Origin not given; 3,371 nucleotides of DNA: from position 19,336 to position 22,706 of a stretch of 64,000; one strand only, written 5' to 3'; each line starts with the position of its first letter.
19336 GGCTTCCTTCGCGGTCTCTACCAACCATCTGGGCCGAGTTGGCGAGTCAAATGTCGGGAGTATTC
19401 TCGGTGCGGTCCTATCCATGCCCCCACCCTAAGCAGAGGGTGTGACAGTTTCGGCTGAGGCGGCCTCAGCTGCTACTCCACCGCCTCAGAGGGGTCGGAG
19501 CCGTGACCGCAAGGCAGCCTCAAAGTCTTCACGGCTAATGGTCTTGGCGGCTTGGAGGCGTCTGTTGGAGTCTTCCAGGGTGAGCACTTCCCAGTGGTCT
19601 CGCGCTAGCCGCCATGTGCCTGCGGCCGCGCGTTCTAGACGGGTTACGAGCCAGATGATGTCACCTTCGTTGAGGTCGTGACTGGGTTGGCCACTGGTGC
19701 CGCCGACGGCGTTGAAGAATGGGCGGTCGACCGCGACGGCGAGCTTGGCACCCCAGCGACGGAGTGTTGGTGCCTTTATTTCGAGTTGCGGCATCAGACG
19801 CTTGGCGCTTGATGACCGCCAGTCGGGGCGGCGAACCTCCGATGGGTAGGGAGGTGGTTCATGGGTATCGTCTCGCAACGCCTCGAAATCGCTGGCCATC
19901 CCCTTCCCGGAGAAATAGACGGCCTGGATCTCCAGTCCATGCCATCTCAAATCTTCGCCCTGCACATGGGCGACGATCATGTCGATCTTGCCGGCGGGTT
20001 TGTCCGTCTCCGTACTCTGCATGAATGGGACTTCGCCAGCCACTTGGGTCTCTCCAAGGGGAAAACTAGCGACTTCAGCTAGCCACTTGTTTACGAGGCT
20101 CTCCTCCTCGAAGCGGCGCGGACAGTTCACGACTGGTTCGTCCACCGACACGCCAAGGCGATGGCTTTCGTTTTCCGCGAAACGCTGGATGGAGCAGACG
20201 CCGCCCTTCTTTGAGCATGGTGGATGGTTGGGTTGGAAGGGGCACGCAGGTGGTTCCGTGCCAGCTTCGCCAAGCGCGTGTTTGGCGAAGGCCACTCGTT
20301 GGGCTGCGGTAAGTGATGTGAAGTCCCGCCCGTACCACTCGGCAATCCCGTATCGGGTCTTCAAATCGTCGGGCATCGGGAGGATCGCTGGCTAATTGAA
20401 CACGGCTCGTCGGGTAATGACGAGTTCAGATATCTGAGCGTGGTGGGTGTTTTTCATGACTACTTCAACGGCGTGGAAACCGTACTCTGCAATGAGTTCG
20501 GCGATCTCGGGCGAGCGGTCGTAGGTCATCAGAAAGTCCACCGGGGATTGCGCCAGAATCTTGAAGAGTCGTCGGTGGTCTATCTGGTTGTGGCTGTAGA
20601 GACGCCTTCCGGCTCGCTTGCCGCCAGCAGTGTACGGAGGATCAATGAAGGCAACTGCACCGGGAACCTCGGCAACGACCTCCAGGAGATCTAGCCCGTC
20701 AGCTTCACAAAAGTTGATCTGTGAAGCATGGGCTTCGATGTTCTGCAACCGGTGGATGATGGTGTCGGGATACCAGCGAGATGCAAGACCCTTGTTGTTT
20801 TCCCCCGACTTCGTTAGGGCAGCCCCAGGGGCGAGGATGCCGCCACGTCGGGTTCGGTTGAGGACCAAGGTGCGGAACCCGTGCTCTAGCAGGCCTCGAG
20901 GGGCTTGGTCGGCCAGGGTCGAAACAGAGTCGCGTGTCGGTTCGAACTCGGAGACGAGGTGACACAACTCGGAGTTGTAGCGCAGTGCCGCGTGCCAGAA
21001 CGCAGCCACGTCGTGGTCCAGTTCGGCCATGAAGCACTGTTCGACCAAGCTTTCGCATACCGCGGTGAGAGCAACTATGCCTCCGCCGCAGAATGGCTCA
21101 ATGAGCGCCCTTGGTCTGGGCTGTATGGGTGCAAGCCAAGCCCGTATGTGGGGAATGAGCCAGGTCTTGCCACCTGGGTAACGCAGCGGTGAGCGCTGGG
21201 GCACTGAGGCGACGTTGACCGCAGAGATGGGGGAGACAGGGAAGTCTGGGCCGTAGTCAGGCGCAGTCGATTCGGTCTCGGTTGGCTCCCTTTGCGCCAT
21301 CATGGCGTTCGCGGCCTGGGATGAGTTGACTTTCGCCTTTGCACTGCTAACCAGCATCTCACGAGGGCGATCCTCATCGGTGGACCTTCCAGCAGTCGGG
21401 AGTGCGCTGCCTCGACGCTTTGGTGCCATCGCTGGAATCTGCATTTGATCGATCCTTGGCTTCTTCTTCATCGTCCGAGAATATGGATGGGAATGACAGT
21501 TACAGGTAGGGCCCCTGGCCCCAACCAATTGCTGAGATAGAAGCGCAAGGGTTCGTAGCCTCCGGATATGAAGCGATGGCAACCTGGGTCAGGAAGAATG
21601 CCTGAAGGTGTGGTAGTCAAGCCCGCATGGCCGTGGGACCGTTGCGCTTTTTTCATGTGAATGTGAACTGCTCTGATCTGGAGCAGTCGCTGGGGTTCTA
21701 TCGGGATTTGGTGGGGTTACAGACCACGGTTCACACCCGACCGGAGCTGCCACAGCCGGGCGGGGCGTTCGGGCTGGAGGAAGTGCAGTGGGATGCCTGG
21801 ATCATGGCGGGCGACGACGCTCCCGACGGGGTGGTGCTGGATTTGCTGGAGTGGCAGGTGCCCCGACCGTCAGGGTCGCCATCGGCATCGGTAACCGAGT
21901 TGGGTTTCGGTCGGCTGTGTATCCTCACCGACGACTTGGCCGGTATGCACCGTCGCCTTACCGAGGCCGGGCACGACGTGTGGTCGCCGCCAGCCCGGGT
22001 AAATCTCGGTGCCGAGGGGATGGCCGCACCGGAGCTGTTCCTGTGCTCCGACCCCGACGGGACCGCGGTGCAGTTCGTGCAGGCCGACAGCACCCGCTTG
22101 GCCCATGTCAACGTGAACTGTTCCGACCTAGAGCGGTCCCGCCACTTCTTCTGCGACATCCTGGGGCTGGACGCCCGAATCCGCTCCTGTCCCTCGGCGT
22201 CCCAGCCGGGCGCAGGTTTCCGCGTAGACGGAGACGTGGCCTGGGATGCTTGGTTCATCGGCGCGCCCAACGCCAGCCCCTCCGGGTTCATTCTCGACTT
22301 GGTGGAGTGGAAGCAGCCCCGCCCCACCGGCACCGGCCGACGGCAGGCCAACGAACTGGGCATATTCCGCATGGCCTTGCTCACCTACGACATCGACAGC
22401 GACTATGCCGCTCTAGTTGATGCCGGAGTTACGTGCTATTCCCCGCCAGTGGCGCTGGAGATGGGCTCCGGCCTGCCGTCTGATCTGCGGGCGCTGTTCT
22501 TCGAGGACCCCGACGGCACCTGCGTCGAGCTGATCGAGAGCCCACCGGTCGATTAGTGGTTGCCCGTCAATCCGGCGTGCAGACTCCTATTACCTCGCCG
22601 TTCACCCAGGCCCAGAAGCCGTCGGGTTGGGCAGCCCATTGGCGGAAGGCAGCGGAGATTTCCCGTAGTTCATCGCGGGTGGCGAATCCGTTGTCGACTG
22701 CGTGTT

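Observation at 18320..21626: Lower-GC 3.3-kb island: Dam-family methyltransferase + NotI-fold nuclease + 346-aa orphan on one strand, no mobility gene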

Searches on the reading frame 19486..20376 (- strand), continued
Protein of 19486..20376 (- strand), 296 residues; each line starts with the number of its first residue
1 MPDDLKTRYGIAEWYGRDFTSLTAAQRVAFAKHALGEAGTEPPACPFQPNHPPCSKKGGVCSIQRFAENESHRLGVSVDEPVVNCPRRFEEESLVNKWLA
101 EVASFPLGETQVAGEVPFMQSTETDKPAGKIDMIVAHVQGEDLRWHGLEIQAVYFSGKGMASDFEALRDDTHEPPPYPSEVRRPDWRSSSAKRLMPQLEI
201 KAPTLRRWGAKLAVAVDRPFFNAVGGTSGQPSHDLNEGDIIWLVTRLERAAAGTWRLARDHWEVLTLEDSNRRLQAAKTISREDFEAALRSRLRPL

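Call 71: find_encoding_contigs(protein=P0042, flank=6000, max_places=2)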
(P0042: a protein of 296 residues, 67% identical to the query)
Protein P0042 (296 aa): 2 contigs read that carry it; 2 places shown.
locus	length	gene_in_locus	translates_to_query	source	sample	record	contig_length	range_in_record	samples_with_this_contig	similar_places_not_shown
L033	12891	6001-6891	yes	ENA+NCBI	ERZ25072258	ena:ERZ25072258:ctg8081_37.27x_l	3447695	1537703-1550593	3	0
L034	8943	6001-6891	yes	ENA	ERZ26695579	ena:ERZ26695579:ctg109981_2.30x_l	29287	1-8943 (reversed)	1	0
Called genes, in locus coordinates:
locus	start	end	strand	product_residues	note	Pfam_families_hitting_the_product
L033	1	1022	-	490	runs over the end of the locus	PF00501:AMP-binding, PF13193:AMP-binding_C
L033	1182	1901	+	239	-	PF05175:MTS (weak), PF13489:Methyltransf_23 (weak), PF13847:Methyltransf_31 (weak), PF08241:Methyltransf_11, PF08242:Methyltransf_12 (weak), PF13649:Methyltransf_25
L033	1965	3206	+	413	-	PF00067:p450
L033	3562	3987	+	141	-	PF01850:PIN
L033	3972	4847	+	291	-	PF01135:PCMT (weak), PF05175:MTS, PF13489:Methyltransf_23, PF01209:Ubie_methyltran, PF13847:Methyltransf_31, PF08241:Methyltransf_11, PF08242:Methyltransf_12, PF13649:Methyltransf_25, +2 more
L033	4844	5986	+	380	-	PF02086:MethyltransfD12 (faint)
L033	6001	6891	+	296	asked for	PF12183:NotI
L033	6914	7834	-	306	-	PF00903:Glyoxalase, PF13468:Glyoxalase_3 (faint), PF13669:Glyoxalase_4 (faint), PF18029:Glyoxalase_6 (faint), PF22677:Ble-like_N (faint), PF00903:Glyoxalase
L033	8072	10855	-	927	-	PF02384:N6_Mtase (faint)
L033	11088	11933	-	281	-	-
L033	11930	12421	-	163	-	-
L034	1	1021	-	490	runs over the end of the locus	PF00501:AMP-binding, PF13193:AMP-binding_C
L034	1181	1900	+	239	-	PF05175:MTS (weak), PF13489:Methyltransf_23 (weak), PF13847:Methyltransf_31 (weak), PF08241:Methyltransf_11, PF08242:Methyltransf_12 (weak), PF13649:Methyltransf_25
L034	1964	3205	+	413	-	PF00067:p450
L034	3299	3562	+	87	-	PF02604:PhdYeFM_antitox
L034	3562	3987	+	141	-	PF01850:PIN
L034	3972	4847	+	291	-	PF01135:PCMT (weak), PF05175:MTS, PF13489:Methyltransf_23, PF01209:Ubie_methyltran, PF13847:Methyltransf_31, PF08241:Methyltransf_11, PF08242:Methyltransf_12, PF13649:Methyltransf_25, +2 more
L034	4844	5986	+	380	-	PF02086:MethyltransfD12 (faint)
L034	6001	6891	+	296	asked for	PF12183:NotI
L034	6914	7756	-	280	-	PF13468:Glyoxalase_3 (faint), PF13669:Glyoxalase_4 (faint), PF00903:Glyoxalase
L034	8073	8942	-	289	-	?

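Call 72: find_encoding_contigs(protein=P0037, flank=6000, max_places=2)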
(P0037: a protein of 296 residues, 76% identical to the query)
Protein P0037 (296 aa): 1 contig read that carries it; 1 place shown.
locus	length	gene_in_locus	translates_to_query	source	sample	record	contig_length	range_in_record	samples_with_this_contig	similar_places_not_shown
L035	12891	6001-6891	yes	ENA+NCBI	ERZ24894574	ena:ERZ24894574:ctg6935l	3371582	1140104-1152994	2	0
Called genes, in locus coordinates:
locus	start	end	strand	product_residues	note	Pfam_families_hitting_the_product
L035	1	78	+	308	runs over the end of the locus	PF02826:2-Hacid_dh_C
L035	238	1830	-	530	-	PF00501:AMP-binding, PF13193:AMP-binding_C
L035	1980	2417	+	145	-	-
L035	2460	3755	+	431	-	PF00067:p450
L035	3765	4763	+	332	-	-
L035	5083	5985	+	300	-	PF02086:MethyltransfD12 (faint)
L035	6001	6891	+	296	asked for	PF12183:NotI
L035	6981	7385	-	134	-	PF00903:Glyoxalase, PF13669:Glyoxalase_4 (weak)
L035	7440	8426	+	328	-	PF01209:Ubie_methyltran, PF05175:MTS (weak), PF06325:PrmA (weak), PF13489:Methyltransf_23, PF13847:Methyltransf_31, PF08241:Methyltransf_11, PF08242:Methyltransf_12, PF13649:Methyltransf_25, +1 more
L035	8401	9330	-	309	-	PF00903:Glyoxalase, PF13468:Glyoxalase_3 (faint), PF13669:Glyoxalase_4 (faint), PF18029:Glyoxalase_6 (faint), PF22677:Ble-like_N (faint), PF00903:Glyoxalase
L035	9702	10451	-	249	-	PF00106:adh_short, PF08659:KR (weak), PF13561:adh_short_C2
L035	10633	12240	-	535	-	PF06609:TRI12 (weak), PF00083:Sugar_tr (faint), PF07690:MFS_1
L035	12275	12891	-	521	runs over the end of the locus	PF00501:AMP-binding, PF13193:AMP-binding_C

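Call 73: find_encoding_contigs(protein=P0033, flank=6000, max_places=2)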
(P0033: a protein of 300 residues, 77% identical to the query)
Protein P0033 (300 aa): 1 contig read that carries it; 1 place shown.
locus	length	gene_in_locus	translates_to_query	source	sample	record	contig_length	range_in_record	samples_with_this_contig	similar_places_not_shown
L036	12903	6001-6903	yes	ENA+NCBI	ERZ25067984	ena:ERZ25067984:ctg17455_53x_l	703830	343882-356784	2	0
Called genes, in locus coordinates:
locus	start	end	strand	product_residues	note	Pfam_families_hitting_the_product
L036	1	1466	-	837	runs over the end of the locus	PF02861:Clp_N, PF05621:TniB (weak), PF00004:AAA, PF17871:AAA_lid_9, PF07724:AAA_2, PF00004:AAA, PF07728:AAA_5, PF10431:ClpB_D2-small, +11 more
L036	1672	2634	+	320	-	PF00348:polyprenyl_synt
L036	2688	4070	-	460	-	PF01409:tRNA-synt_2d (faint), PF01336:tRNA_anti-codon, PF00152:tRNA-synt_2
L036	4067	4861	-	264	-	PF03309:Pan_kinase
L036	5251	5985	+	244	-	PF02086:MethyltransfD12 (faint)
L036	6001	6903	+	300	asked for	PF12183:NotI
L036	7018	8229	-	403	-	PF01070:FMN_dh, PF03060:NMO (weak), PF00478:IMPDH (weak)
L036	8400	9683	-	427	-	PF06745:ATPase (faint), PF13173:AAA_14, PF13635:DUF4143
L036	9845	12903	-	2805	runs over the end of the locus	PF00082:Peptidase_S8, PF01483:P_proprotein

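Call 77: search_protein_families(library=padloc, proteins=[L033:8072-10855:-, L033:11088-11933:-, L033:11930-12421:-, L031:5980-6555:+, L035:3765-4763:+], max_evalue=0.001)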
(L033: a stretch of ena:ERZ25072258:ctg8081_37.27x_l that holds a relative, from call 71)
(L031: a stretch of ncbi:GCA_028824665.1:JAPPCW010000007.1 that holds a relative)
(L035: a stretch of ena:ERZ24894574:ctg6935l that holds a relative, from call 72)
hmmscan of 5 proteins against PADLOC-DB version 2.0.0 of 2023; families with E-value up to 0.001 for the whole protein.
L033:8072-10855:- (927 aa): 16 families
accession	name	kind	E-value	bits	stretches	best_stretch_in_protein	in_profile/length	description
PDLC03348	MTase_II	-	6.1e-12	42.8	1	302-421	193-315/727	Type II methyltransferase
PDLC03338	MTase_II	-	6.1e-10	36.4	1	312-415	112-213/604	Type II methyltransferase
PDLC03021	MTase_I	-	5.5e-08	30.1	1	314-415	147-245/491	Type I methyltransferase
PDLC04134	mad2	-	2.2e-06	24.8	1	312-622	253-449/492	mads_2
PDLC03630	REase_MTase_IIG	-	4.8e-06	22.7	1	293-411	334-462/1100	Type IIG restriction enzyme-methyltransferase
PDLC02529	PglX|PglXI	-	5.4e-06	22.4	1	354-411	226-286/1189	PglX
PDLC02518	PglX|PglXI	-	5.7e-06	22.3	1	355-418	307-373/1412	PglX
PDLC03606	REase_MTase_IIG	-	6.9e-06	22.5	0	325-430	337-426/935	Type IIG restriction enzyme-methyltransferase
PDLC03025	MTase_I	-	1.7e-05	21.7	1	321-404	155-228/569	Type I methyltransferase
PDLC02528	PglX|PglXI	-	7.2e-05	18.7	1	350-419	285-357/1125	PglX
PDLC03033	MTase_I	-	0.00012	19.2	1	329-379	203-249/541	Type I methyltransferase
PDLC03226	MTase_II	-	0.0002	18.1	0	325-382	14-70/579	Type II methyltransferase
PDLC03029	MTase_I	-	0.00026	17.6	1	326-385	175-236/661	Type I methyltransferase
PDLC03598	REase_MTase_IIG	-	0.00032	16.7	1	349-405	354-412/912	Type IIG restriction enzyme-methyltransferase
PDLC03335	MTase_II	-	0.00037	17.3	0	358-422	105-165/607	Type II methyltransferase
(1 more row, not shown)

L033:11088-11933:- (281 aa): 0 families

L033:11930-12421:- (163 aa): 0 families

L031:5980-6555:+ (191 aa): 0 families

L035:3765-4763:+ (332 aa): 0 families

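Call 84: search_protein_families(library=pfam, proteins=[L035:1980-2417:+, L033:11088-11933:-, L033:11930-12421:-, L031:5980-6555:+], max_evalue=0.01)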
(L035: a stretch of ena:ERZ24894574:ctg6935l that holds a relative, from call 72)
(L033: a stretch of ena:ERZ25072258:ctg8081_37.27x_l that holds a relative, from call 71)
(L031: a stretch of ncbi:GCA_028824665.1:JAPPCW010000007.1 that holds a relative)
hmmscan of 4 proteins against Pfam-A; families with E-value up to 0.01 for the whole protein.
L035:1980-2417:+ (145 aa): 7 families
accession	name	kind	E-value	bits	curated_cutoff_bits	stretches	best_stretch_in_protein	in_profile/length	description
PF04513.17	Baculo_PEP_C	-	0.00022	21.7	38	1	60-128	40-108/140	Baculovirus polyhedron envelope protein, PEP, C terminus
PF05531.17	NPV_P10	-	0.00035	21.4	29.8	0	81-137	16-72/75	Nucleopolyhedrovirus P10 protein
PF09763.15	Sec3_CC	-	0.00084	19.6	27.1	0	29-75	20-66/133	Exocyst complex component Sec3, coiled-coil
PF10168.15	Nup88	-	0.0012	17.2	24.4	1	24-128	604-701/702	Nuclear pore component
PF07889.17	DUF1664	-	0.0018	18.7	34.6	0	63-120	39-91/124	Protein of unknown function (DUF1664)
PF23991.1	DUF7310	-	0.0048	17.8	40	0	34-68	27-61/83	Coiled-coil region of unknown function (DUF7310)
PF01442.23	Apolipoprotein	-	0.0066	16.6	90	1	42-113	2-74/190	Apolipoprotein A1/A4/E domain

L033:11088-11933:- (281 aa): 0 families

L033:11930-12421:- (163 aa): 0 families

L031:5980-6555:+ (191 aa): 0 families

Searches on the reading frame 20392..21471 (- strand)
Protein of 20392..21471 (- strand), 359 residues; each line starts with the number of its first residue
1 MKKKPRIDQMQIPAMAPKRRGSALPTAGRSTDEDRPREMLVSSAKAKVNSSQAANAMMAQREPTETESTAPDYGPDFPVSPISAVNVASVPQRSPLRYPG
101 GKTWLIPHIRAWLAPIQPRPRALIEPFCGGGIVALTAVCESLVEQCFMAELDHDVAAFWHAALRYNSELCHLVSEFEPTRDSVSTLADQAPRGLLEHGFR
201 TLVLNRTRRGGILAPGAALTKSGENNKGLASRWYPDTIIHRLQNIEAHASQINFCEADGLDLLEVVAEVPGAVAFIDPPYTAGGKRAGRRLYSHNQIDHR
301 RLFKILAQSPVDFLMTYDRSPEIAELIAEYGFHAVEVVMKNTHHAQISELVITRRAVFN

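Call 3: search_protein_families(library=pfam, proteins=[window:20392-21471:-], max_evalue=0.1)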
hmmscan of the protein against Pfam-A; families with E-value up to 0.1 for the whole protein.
window:20392-21471:- (359 aa): 1 family
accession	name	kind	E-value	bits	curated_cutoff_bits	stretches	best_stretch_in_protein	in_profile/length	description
PF02086.21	MethyltransfD12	-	1.4e-10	41.7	22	2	98-165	1-64/253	D12 class N6 adenine-specific DNA methyltransferase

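Call 4: search_protein_families(library=padloc, proteins=[window:20392-21471:-], max_evalue=0.1)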
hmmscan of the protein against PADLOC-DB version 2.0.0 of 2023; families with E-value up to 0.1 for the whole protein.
window:20392-21471:- (359 aa): 12 families
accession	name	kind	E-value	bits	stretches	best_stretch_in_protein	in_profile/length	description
PDLC04018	PD-Lambda-5_B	-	2.6e-47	159.5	1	93-355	5-271/291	-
PDLC03358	MTase_II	-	9.6e-35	118.3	1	93-348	5-262/301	Type II methyltransferase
PDLC03247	MTase_II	-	3.6e-24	83.5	1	93-331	3-236/282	Type II methyltransferase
PDLC04019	PD-Lambda-5_B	-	8.7e-23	79.1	1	92-247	3-162/167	-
PDLC03294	MTase_II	-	2.3e-10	38.6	1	92-349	4-265/272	Type II methyltransferase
PDLC03266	MTase_II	-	1.8e-08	32.2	1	94-292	16-209/285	Type II methyltransferase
PDLC03717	oMTase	-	1.9e-08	32.1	1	93-330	3-236/285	orphan methyltransferase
PDLC03729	oMTase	-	3.7e-07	27.9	1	92-143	4-51/275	orphan methyltransferase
PDLC03735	oMTase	-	4.2e-07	27.6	1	96-352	11-279/284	orphan methyltransferase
PDLC03281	MTase_II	-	0.00045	18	1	93-186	32-121/309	Type II methyltransferase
PDLC03341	MTase_II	-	0.00092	16.8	1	81-176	6-94/316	Type II methyltransferase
PDLC03383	MTase_II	-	0.0013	16.2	1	93-161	19-80/318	Type II methyltransferase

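Call 5: search_protein_families(library=ncbifam, proteins=[window:20392-21471:-], max_evalue=0.1)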
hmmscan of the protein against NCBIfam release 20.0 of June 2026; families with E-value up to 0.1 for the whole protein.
window:20392-21471:- (359 aa): 3 families
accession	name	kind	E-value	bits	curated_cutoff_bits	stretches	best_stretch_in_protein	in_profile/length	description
TIGR00571.1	dam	subfamily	2e-09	37.5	114.85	1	94-345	3-254/267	Dam family site-specific DNA-(adenine-N6)-methyltransferase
NF008152.0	PRK10904.1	equivalog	0.015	14.7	441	1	92-142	4-50/271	adenine-specific DNA-methyltransferase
TIGR02194.1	GlrX_NrdH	subfamily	0.096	12.9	85.75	0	304-343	17-57/72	glutaredoxin-like protein NrdH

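Call 8: search_protein_families(library=phrogs, proteins=[window:20392-21471:-], max_evalue=0.1)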
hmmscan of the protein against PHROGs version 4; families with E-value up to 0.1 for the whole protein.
window:20392-21471:- (359 aa): 2 families
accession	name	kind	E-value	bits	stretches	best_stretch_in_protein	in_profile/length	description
phrog_56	-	other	2.8e-28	100.6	1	92-344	61-307/647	DNA methyltransferase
phrog_1996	-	other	3e-05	25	1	238-343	23-127/150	DNA methyltransferase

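Call 43: search_solved_structures(query=window:20392-21471:-, max_evalue=0.001)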
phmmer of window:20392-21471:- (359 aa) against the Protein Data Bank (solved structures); distinct sequences matched with E-value up to 0.001: 2.
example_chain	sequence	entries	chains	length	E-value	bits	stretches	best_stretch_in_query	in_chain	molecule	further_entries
7m6b_B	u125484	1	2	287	3.5e-12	49.6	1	94-331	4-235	Site-specific DNA-methyltransferase (adenine-specific)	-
2dpm_A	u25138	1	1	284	0.0008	22.1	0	266-354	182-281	PROTEIN (ADENINE-SPECIFIC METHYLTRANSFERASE DPNII 1)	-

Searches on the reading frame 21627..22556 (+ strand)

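Call 3: search_protein_families(library=pfam, proteins=[window:21627-22556:+], max_evalue=0.1)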
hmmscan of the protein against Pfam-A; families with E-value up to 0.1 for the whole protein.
window:21627-22556:+ (309 aa): 5 families
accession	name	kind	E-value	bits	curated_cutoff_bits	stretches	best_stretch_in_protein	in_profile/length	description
PF00903.31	Glyoxalase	-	9e-21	74.9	20.6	2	8-150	2-121/121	Glyoxalase/Bleomycin resistance protein/Dioxygenase superfamily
PF13669.12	Glyoxalase_4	-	8.9e-10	39.3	27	2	10-122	2-98/109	Glyoxalase/Bleomycin resistance protein/Dioxygenase superfamily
PF22677.2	Ble-like_N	-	1.9e-07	31.2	24.5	2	157-181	1-25/41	Bleomycin resistance protein-like N-terminal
PF18029.7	Glyoxalase_6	-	3.9e-06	27.9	23.6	0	11-145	2-100/106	Glyoxalase-like domain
PF13468.12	Glyoxalase_3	-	4.2e-06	27.4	25.1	0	8-113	78-174/176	Glyoxalase-like domain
